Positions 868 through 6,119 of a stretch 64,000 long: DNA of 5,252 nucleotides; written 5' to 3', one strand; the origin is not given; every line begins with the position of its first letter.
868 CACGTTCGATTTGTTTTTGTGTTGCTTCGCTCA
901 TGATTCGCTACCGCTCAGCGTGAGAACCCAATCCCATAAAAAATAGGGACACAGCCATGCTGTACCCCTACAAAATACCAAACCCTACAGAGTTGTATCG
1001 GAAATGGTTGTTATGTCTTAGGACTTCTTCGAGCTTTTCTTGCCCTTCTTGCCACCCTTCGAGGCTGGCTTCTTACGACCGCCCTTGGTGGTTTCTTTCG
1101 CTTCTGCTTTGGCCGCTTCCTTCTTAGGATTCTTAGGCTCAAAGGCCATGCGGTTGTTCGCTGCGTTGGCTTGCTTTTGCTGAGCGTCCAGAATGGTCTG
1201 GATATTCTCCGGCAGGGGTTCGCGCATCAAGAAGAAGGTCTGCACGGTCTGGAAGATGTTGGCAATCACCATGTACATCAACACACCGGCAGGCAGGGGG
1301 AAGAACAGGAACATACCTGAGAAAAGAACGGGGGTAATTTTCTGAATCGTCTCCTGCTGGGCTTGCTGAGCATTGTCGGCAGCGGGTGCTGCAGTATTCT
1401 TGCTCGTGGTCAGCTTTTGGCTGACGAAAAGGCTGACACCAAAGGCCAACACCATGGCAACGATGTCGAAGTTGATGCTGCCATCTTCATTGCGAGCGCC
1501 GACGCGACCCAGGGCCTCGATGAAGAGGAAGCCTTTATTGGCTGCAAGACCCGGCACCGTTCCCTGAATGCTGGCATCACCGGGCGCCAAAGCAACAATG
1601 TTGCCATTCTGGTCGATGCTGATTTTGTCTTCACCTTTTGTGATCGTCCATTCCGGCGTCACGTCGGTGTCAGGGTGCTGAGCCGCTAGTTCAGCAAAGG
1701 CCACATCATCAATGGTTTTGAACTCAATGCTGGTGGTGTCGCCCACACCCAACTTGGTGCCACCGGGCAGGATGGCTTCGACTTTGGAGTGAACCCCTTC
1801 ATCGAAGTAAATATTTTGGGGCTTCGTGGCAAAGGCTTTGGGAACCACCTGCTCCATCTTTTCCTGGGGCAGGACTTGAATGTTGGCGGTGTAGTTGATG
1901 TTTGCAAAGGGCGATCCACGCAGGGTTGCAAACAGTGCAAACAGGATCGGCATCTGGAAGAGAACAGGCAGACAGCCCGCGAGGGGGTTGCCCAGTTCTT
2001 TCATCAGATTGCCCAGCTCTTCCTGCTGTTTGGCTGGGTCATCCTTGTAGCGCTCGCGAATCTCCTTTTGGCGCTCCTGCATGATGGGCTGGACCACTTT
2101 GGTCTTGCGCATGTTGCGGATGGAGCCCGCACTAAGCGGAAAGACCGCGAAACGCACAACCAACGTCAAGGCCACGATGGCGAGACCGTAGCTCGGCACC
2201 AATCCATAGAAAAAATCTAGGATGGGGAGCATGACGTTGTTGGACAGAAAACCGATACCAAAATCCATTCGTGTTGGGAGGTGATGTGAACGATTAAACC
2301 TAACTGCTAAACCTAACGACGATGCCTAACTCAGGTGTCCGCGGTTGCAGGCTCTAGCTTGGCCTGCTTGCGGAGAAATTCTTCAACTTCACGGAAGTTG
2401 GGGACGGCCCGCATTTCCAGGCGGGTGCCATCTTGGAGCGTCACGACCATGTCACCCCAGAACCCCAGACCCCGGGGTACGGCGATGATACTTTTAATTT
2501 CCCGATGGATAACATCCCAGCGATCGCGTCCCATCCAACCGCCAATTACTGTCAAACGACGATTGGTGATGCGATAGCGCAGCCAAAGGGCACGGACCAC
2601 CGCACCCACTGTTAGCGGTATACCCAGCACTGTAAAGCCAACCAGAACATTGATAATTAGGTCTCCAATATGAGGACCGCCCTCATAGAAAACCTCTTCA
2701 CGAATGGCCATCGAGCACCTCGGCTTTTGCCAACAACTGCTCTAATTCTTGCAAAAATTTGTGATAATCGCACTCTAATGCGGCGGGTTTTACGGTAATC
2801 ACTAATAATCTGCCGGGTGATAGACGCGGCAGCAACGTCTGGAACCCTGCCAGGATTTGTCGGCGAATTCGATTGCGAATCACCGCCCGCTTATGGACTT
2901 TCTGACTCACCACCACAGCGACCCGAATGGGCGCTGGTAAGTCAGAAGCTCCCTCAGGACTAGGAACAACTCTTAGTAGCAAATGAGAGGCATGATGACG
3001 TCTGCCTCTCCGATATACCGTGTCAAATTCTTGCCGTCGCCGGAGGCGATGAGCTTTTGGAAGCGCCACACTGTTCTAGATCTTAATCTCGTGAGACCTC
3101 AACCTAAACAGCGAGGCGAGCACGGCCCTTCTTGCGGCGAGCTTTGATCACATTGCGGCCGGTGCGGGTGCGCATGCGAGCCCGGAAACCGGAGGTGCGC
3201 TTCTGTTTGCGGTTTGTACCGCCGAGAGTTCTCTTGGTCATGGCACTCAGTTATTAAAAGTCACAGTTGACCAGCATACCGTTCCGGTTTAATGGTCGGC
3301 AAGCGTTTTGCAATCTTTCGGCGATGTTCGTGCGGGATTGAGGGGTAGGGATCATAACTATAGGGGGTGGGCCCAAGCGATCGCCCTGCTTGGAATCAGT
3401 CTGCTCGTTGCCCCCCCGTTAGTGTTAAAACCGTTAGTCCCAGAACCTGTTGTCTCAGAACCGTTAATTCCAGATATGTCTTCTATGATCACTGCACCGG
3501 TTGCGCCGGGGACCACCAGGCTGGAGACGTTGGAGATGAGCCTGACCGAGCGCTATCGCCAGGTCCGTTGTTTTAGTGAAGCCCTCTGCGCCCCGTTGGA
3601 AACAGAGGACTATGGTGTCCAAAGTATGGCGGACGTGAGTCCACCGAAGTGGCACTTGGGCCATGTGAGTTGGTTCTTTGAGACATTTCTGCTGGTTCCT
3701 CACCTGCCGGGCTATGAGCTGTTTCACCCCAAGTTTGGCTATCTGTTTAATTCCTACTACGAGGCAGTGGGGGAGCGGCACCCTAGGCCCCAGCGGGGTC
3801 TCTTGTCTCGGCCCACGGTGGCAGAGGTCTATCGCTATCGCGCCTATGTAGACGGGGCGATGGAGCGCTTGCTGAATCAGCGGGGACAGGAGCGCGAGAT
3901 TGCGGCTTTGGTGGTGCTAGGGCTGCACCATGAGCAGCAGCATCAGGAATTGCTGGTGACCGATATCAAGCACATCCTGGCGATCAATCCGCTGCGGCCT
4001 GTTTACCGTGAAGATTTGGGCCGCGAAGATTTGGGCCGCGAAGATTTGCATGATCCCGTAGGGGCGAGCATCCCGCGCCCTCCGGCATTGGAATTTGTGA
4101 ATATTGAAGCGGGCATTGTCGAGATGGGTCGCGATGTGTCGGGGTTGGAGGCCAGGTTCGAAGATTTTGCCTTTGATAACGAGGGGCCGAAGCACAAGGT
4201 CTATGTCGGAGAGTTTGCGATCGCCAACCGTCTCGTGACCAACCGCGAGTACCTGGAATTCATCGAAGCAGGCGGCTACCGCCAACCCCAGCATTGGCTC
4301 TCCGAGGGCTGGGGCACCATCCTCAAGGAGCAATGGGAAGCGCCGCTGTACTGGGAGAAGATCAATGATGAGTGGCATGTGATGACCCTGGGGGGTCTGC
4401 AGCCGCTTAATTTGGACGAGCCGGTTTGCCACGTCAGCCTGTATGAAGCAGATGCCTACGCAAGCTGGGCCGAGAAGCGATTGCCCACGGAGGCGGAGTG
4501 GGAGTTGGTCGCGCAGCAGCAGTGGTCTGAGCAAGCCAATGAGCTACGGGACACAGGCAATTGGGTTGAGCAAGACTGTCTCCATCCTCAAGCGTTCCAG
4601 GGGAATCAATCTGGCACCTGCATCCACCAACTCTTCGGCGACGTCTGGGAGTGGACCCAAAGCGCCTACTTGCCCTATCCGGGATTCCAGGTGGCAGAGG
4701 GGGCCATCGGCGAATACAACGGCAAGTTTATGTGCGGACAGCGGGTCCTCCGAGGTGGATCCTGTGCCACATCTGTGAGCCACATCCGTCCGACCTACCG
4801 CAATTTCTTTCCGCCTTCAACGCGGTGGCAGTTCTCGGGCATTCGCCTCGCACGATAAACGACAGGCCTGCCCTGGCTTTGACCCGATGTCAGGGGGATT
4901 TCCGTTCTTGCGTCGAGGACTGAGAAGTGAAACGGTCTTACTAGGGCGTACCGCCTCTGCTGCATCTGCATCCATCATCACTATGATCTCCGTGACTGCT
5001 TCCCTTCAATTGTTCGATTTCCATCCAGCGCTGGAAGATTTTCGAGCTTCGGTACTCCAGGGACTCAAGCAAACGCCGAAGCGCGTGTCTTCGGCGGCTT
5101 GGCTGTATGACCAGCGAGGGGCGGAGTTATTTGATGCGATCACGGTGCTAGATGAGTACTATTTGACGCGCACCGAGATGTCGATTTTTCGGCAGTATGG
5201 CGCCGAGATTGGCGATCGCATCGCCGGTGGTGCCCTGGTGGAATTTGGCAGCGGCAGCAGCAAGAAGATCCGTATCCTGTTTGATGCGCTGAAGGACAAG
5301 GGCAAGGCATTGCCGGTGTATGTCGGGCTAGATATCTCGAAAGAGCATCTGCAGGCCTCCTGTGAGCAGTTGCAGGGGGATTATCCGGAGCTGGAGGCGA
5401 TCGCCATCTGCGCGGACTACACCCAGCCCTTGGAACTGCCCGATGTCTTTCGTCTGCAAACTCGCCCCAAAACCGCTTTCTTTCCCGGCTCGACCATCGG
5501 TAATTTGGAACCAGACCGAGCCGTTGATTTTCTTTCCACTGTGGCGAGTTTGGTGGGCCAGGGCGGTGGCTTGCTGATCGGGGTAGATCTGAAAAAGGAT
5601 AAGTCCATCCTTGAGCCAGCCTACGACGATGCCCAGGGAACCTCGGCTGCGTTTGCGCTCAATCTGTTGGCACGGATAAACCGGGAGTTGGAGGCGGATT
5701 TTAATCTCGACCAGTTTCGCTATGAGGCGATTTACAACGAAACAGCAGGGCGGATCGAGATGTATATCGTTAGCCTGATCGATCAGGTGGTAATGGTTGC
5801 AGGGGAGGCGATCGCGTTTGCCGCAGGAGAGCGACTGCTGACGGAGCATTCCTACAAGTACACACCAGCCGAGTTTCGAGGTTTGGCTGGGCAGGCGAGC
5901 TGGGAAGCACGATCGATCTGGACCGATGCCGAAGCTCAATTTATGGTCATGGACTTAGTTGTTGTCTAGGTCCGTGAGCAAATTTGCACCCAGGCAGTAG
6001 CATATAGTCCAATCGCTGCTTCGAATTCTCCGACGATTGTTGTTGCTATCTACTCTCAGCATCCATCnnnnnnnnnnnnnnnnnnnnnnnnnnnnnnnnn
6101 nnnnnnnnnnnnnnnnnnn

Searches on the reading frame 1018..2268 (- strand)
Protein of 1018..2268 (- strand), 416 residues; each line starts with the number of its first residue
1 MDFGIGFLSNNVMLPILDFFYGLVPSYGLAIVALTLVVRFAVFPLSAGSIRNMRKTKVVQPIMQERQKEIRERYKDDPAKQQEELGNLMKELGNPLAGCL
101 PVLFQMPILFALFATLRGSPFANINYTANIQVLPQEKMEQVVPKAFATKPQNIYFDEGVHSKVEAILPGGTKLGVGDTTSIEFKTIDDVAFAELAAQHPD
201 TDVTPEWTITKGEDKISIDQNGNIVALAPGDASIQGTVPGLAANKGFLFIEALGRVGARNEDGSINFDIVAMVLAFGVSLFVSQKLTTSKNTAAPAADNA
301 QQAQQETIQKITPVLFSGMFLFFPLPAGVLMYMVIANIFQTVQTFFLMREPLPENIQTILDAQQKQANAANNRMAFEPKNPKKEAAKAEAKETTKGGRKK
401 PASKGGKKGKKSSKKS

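Call 61: search_protein_families(library=pfam, proteins=[window:1018-2268:-], max_evalue=0.00001)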
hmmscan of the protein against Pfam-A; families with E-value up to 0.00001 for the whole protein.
window:1018-2268:- (416 aa): 1 family
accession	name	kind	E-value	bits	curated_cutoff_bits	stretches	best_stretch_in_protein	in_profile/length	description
PF02096.25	60KD_IMP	-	5.8e-37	127.6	35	1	27-349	1-163/163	60Kd inner membrane protein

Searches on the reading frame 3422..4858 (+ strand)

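Call 61: search_protein_families(library=pfam, proteins=[window:3422-4858:+], max_evalue=0.00001)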
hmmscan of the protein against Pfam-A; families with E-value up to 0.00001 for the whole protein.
window:3422-4858:+ (478 aa): 2 families
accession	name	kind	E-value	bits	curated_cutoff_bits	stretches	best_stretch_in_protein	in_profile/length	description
PF03781.23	FGE-sulfatase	-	2.7e-40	139.1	23.3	1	224-478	4-255/255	Sulfatase-modifying factor enzyme 1-like domain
PF12867.12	DinB_2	-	1e-07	32.9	24.8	1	52-177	9-127/128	DinB superfamily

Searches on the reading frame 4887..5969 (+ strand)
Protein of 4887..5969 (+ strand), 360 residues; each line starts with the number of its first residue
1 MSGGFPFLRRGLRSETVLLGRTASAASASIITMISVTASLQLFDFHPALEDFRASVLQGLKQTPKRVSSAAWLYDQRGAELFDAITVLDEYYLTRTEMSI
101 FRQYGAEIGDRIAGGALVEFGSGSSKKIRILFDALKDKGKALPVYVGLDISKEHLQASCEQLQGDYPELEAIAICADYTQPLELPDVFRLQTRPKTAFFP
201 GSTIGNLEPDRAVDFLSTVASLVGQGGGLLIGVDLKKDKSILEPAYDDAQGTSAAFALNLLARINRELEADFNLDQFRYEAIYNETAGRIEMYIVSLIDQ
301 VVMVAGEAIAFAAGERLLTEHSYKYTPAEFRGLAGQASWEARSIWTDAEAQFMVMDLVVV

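Call 61: search_protein_families(library=pfam, proteins=[window:4887-5969:+], max_evalue=0.00001)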
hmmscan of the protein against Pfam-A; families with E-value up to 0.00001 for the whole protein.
window:4887-5969:+ (360 aa): 1 family
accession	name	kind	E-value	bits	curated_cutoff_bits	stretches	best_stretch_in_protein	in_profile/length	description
PF10017.15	Methyltransf_33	-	4.4e-104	348.3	23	1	52-355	1-300/304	Histidine-specific methyltransferase, SAM-dependent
